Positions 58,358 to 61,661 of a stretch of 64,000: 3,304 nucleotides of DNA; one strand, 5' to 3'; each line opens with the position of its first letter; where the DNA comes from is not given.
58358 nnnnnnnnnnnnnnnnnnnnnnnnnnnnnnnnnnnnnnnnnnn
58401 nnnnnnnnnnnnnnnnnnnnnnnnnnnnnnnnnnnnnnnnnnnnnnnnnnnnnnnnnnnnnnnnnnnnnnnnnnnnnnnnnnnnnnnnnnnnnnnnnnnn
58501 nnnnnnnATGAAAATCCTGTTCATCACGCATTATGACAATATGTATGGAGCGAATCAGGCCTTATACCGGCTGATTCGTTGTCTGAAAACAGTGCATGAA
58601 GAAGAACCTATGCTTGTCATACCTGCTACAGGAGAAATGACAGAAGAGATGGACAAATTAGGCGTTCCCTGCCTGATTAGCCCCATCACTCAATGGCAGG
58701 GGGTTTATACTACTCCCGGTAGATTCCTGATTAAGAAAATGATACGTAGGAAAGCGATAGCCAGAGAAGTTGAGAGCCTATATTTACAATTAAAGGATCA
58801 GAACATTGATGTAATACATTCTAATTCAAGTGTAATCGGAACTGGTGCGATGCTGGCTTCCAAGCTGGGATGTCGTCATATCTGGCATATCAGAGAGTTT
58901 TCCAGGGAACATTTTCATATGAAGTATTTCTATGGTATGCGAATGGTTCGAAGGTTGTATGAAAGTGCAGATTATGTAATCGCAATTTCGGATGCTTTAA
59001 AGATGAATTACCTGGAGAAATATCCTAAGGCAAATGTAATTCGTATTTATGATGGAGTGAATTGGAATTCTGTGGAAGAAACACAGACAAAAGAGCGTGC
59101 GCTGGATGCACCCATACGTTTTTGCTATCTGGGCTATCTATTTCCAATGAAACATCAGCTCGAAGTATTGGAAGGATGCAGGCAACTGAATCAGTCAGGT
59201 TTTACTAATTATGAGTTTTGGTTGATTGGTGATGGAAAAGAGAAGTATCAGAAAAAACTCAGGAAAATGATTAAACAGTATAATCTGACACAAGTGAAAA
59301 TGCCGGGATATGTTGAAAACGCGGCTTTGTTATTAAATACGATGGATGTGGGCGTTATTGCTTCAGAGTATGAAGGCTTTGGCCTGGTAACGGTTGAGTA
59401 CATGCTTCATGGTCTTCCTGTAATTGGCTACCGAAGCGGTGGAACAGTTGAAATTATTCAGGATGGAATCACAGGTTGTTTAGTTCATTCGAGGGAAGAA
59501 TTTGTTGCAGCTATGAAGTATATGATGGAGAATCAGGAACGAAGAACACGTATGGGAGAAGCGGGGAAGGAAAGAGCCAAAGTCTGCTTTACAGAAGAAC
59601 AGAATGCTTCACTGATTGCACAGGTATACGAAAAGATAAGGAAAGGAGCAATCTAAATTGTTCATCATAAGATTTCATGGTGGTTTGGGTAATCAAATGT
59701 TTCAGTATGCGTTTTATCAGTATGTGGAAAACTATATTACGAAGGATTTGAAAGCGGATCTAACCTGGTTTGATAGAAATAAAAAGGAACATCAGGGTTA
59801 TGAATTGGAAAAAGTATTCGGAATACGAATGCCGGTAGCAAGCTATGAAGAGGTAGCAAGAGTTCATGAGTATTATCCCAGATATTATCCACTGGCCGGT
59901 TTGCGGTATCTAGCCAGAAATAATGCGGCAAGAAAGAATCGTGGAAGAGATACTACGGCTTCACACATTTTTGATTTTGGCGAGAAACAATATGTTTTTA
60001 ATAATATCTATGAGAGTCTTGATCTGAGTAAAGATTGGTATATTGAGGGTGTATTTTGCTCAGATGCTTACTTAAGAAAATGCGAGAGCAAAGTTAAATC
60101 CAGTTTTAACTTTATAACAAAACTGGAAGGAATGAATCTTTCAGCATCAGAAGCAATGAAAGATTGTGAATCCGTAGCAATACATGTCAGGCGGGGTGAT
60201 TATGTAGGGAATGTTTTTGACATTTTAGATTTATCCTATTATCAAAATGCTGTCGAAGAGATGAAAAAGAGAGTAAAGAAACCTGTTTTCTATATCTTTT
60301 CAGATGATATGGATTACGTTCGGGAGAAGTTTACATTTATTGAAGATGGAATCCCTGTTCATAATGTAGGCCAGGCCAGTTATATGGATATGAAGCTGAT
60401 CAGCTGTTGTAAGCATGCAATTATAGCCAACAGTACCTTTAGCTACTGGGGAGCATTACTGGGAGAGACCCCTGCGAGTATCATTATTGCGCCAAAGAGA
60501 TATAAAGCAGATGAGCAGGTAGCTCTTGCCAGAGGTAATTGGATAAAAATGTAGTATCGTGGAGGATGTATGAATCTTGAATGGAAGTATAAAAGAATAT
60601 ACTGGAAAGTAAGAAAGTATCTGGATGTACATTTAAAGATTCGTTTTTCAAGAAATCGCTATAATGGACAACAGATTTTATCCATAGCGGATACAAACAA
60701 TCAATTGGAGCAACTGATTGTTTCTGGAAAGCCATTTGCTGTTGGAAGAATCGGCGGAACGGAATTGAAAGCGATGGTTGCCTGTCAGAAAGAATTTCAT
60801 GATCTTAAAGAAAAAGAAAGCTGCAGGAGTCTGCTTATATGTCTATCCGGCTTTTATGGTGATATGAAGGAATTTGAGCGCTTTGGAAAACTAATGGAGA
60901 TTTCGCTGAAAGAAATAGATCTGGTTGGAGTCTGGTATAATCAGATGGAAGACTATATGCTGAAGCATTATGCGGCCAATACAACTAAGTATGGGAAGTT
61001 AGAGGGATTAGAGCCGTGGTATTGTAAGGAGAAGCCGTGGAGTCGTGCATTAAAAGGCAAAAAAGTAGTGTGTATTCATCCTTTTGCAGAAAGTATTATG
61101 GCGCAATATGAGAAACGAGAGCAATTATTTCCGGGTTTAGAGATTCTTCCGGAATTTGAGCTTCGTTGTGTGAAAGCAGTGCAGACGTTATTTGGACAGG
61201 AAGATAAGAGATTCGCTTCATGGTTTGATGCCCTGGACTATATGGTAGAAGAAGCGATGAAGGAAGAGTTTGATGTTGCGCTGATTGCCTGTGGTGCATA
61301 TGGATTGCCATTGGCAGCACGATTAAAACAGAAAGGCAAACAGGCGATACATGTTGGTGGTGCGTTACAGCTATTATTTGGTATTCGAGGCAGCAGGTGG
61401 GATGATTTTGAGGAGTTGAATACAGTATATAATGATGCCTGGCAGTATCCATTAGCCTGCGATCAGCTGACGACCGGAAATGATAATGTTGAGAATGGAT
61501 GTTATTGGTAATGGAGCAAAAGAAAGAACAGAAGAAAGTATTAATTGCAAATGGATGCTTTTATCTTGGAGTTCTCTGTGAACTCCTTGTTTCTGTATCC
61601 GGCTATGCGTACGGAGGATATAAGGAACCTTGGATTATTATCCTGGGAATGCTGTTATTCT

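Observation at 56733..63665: GT11 + GT10 fucosyltransferase pair behind a PglK-like flippase: possible Lewis/H-type glycan mimicry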

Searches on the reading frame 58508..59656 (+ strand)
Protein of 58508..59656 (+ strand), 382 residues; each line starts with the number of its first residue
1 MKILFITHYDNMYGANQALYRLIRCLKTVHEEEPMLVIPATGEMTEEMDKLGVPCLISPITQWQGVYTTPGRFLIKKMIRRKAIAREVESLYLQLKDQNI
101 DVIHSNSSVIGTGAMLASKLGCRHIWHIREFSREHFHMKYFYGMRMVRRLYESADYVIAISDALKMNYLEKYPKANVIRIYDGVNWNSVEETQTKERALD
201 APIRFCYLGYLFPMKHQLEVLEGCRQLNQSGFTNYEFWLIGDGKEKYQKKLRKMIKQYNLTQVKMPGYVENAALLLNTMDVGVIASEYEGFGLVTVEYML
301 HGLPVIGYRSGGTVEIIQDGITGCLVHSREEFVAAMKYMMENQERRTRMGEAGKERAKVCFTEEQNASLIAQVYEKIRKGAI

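Call 4: search_protein_families(library=pfam, proteins=[window:58508-59656:+], max_evalue=0.01)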
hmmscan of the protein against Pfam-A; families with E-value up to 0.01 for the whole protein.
window:58508-59656:+ (382 aa): 6 families
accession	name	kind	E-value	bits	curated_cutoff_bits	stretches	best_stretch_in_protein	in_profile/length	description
PF00534.26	Glycos_transf_1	-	6.4e-31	107.6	26.4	1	192-356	5-172/172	Glycosyl transferases group 1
PF13692.12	Glyco_trans_1_4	-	1.4e-25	90.7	27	1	204-342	3-142/142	Glycosyl transferases group 1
PF13439.12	Glyco_transf_4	-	1.3e-10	42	28.5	1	68-185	41-167/170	Glycosyltransferase Family 4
PF20706.3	GT4-conflict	-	5.6e-10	39.2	26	1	146-337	139-337/385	Family 4 Glycosyltransferase in conflict systems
PF13579.12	Glyco_trans_4_4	-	1.3e-08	35.7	29.7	1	14-177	2-151/158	Glycosyl transferase 4-like domain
PF13524.12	Glyco_trans_1_2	-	3.3e-07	30.8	25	1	235-366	15-138/144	Glycosyl transferase-like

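Call 18: search_protein_families(library=ncbifam, proteins=[window:58508-59656:+], max_evalue=0.01)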
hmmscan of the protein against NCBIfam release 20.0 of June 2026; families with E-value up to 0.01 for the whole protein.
window:58508-59656:+ (382 aa): 39 families (the best 25 are shown)
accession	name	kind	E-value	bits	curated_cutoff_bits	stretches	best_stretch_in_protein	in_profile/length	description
NF041876.1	EPS_EpsE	equivalog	5.6e-24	85.1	400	1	151-369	159-388/389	exopolysaccharide biosynthesis GT4 family glycosyltransferase EpsE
TIGR03088.1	stp2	hypoth_equivalog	1.9e-23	83.1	409.05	1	144-376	126-372/374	TIGR03088 family PEP-CTERM/XrtA system glycosyltransferase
TIGR03999.1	thiol_BshA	equivalog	7.1e-21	74.6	273.7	1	147-377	138-373/375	N-acetyl-alpha-D-glucosaminyl L-malate synthase BshA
TIGR02149.1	glgA_Coryne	subfamily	4.3e-19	68.9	302.4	1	273-377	278-390/391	glycogen synthase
TIGR04157.1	glyco_rSAM_CFB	subfamily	1.2e-15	57.4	400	1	145-330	161-352/406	TIGR04157 family glycosyltransferase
TIGR04047.1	MSMEG_0565_glyc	hypoth_equivalog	1.7e-13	50.4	259.85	1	82-374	70-371/373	MSMEG_0565 family glycosyltransferase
TIGR03449.1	mycothiol_MshA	equivalog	3.2e-13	49.3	462.5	1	263-377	288-403/406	D-inositol-3-phosphate glycosyltransferase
NF047881.1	glyco_SdgB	exception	5e-13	48.6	800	1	215-358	334-478/496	serine-aspartate repeat adhesin O-glycosyltransferase SdgB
NF050063.1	ProtGlycPglJ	equivalog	6.9e-13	48.5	500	1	76-359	65-349/363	N-acetylgalactosamine-N,N'-diacetylbacillosaminyl-diphospho-undecaprenol 4-alpha-N-acetylgalactosaminyltransferase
NF007396.0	PRK09922.1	equivalog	1.8e-12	46.8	385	1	83-343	73-327/361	lipopolysaccharide 1,6-galactosyltransferase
NF050056.1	ProtGlycPglH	equivalog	2.5e-12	46.6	600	1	86-358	72-335/354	GalNAc-alpha-(1->4)-GalNAc-alpha-(1->3)-diNAcBac-PP-undecaprenol alpha-1,4-N-acetyl-D-galactosaminyltransferase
NF038229.1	Glyco4_Geo_Pelo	equivalog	7e-12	45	400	1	147-377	103-336/338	GPMC system family 4 glycosyltransferase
NF041139.1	TreT_Thcocales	equivalog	7.1e-12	44.8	775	1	246-361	279-396/412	trehalose synthase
NF038295.1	EPS_HpsP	equivalog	7.7e-12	44.9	550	1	218-377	222-387/388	hormogonium polysaccharide biosynthesis glycosyltransferase HpsP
NF047880.1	glyco_SdgA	exception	9.3e-12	44.3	800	1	214-352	330-466/488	serine-aspartate repeat adhesin O-glycosyltransferase SdgA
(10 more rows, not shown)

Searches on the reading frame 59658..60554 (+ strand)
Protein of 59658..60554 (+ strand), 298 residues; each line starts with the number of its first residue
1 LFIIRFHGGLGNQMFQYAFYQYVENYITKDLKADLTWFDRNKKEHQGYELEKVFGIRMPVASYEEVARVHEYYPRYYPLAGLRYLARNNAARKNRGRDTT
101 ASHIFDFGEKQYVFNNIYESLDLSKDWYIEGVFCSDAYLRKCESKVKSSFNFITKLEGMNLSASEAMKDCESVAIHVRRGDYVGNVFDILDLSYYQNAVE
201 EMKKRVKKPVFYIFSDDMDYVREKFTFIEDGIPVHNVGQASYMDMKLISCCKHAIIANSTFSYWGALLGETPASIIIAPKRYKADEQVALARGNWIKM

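Call 4: search_protein_families(library=pfam, proteins=[window:59658-60554:+], max_evalue=0.01)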
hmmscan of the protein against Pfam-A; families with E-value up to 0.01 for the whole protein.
window:59658-60554:+ (298 aa): 1 family
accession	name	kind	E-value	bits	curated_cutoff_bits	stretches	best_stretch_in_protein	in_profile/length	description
PF01531.22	Glyco_transf_11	-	2.3e-30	106.3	23.9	1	4-296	4-295/298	Glycosyl transferase family 11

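Call 18: search_protein_families(library=ncbifam, proteins=[window:59658-60554:+], max_evalue=0.01)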
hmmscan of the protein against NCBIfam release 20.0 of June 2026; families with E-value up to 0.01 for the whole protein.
window:59658-60554:+ (298 aa): 0 families

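Call 20: search_solved_structures(query=window:59658-60554:+, max_evalue=0.01, show_alignments=1)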
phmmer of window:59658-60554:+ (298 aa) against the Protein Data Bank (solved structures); distinct sequences matched with E-value up to 0.01: 0.

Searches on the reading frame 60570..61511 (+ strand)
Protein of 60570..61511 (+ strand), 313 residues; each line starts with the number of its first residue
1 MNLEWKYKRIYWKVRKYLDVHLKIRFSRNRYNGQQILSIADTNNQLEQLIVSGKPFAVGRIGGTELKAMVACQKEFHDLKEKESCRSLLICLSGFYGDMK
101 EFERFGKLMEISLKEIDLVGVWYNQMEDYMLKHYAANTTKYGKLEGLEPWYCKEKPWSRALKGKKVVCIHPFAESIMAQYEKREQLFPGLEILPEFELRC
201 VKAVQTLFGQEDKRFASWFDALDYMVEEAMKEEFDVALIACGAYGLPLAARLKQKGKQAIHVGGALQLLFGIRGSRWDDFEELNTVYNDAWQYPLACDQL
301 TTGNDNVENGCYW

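Call 4: search_protein_families(library=pfam, proteins=[window:60570-61511:+], max_evalue=0.01)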
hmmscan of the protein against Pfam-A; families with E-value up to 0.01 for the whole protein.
window:60570-61511:+ (313 aa): 1 family
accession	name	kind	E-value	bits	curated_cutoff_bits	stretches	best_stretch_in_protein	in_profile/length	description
PF22882.2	GT-D-like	-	6.2e-08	32.7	27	1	42-267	6-208/210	GT-D fold-like domain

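Call 18: search_protein_families(library=ncbifam, proteins=[window:60570-61511:+], max_evalue=0.01)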
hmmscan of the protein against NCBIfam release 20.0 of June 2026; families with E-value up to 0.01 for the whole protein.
window:60570-61511:+ (313 aa): 1 family
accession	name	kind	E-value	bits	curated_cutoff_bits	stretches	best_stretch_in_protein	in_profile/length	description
NF040628.1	GT-D_rel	domain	4.1e-06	26.5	75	1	40-268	5-216/223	GT-D fold domain-containing glycosyltransferase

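Call 30: find_homologous_proteins(query=window:60570-61511:+, max_evalue=0.001)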
Query window:60570-61511:+ (313 aa): 4684 proteins with E <= 0.001 among 5758 candidates; the best 120 are listed.
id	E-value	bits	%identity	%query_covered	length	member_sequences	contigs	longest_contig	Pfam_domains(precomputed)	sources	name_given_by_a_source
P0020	3.0e-215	731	100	100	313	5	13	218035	PF22882.3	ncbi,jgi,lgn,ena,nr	ncbi:MAG TPA: hypothetical protein PLZ77_00025 [Lachnospiraceae bacterium]|nr:hypothetical protein [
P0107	1.6e-154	532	71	100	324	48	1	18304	-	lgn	-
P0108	3.5e-154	531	70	100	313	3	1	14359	PF22882.3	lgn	-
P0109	1.6e-151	522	68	100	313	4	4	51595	-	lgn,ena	-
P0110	3.5e-151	521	70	100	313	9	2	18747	PF22882.3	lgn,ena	-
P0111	4.5e-151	521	69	100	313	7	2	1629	PF22882.3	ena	-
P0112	1.4e-150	519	68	100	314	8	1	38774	PF22882.3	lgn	-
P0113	1.4e-149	516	69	100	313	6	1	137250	-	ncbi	-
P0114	7.3e-149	513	66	100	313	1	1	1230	PF22882.3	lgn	-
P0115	3.0e-147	508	66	100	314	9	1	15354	PF22882.3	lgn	-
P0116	4.8e-146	504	66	100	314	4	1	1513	PF22882.3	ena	-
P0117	2.2e-143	495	67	100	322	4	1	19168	PF22882.3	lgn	-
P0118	3.4e-140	485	64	100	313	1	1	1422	PF22882.3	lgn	-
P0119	1.9e-139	482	65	100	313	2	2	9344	PF22882.3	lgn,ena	-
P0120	1.4e-138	480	66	100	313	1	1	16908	PF22882.3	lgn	-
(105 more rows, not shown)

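Call 45: predict_structure(alignment_id=A2)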
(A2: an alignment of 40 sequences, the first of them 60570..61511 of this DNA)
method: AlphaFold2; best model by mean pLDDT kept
length: 313 residues; sequences in the alignment: 40
mean_pLDDT: 93.2   pTM: 0.92
mean pLDDT of the five models: 93.2, 93.0, 92.6, 92.2, 92.0
residues with pLDDT >= 90: 244; 70-90: 63; 50-70: 6; < 50: 0
segments of 3 or more residues with pLDDT < 50: none
pLDDT, mean of each block of 10 residues (from residue 1): 88 87 84 94 99 98 96 96 96 93 98 98 93 97 96 97 98 96 95 98 89 93 98 98 94 99 93 86 91 90 72 55
secondary structure, 60 per line:
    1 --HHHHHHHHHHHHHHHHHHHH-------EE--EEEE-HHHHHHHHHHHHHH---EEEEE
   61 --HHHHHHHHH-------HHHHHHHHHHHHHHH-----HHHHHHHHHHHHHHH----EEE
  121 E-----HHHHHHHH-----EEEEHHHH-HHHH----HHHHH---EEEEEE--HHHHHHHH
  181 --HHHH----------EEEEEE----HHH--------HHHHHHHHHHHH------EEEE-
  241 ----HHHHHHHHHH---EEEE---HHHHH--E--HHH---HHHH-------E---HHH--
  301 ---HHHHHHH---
elements in order: H3-22 E34-37 H39-52 E56-60 H63-71 H79-93 H99-113 E118-121 H127-134 E140-143 H144-147 H149-152 H157-161 E165-170 H173-180 H183-186 E197-202 H218-229 E236-239 H245-254 E258-261 H265-269 H281-284 H304-310

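Call 48: fold_search(model_id=the predicted structure, library=pdb)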
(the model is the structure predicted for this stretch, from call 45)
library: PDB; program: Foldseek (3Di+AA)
matches with E <= 10: 535; with E <= 0.001: 2
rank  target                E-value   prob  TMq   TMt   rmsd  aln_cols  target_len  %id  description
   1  4pfx                  1.5e-04  1.00  0.39  0.43   7.3       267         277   15  The highly conserved domain of unknown function 1792 has a distinct glycosyltransferase fold (released 2014-07-23)
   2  4phr                  3.0e-04  1.00  0.43  0.48   7.7       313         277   14  Domain of unknown function 1792 (DUF1792) with manganese (released 2014-08-06)
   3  5v4a_A                1.6e-03  0.99  0.35  0.40  11.8       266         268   11  A New Glycosyltransferase (DUF1792) from Streptococcus sanguinis (released 2017-09-13)
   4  9v0g_E                1.6e-01  0.06  0.15  0.16  16.7       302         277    9  Helical structure of KomBC Complex (released 2025-12-17)
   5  3ct6_B                1.9e-01  0.15  0.16  0.29  10.3       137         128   12  Crystal structure of DhaM of L. lactis (released 2008-10-21)
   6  5x4h                  2.3e-01  0.38  0.17  0.12   4.6       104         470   15  The crystal structure of Pyrococcus furiosus RecJ (wild-type) (released 2018-02-14)
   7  9atc_A                2.4e-01  0.18  0.19  0.19  12.3       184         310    9  ATCASE Y165F MUTANT (released 1999-07-26)
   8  4ix1_F                2.4e-01  0.10  0.20  0.24  15.4       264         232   13  Crystal structure of hypothetical protein OPAG_01669 from Rhodococcus Opacus PD630, Target 016205 (released 2013-02-06)
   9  2rgw_A                2.4e-01  0.08  0.15  0.16  15.1       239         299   11  Catalytic Subunit of M. jannaschii Aspartate Transcarbamoylase (released 2008-10-14)
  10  5x4i                  2.7e-01  0.35  0.17  0.12   4.6       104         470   15  Pyrococcus furiosus RecJ (D83A, Mn-soaking) (released 2018-02-14)
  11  4iv5_B                2.7e-01  0.08  0.16  0.17  16.8       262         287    7  X-ray crystal structure of a putative aspartate carbamoyltransferase from Trypanosoma cruzi (released 2013-04-10)
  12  6fxw                  2.9e-01  0.15  0.18  0.31  14.8       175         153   12  Structure of Leishmania infantum type B ribose 5-phosphate isomerase (released 2019-05-22)
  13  4e2f_A                2.9e-01  0.15  0.20  0.21   6.9       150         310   11  Crystal Structure of E. coli Aspartate Transcarbamoylase K164E/E239K Mutant in an intermediate state (released 2012-05-02)
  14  6kj9_E                3.1e-01  0.06  0.15  0.16  15.9       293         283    8  E. coli ATCase catalytic subunit mutant - G128/130A (released 2020-03-11)
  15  1i5o_A                3.1e-01  0.06  0.14  0.14  14.9       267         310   11  CRYSTAL STRUCTURE OF MUTANT R105A OF E. COLI ASPARTATE TRANSCARBAMOYLASE (released 2001-05-02)
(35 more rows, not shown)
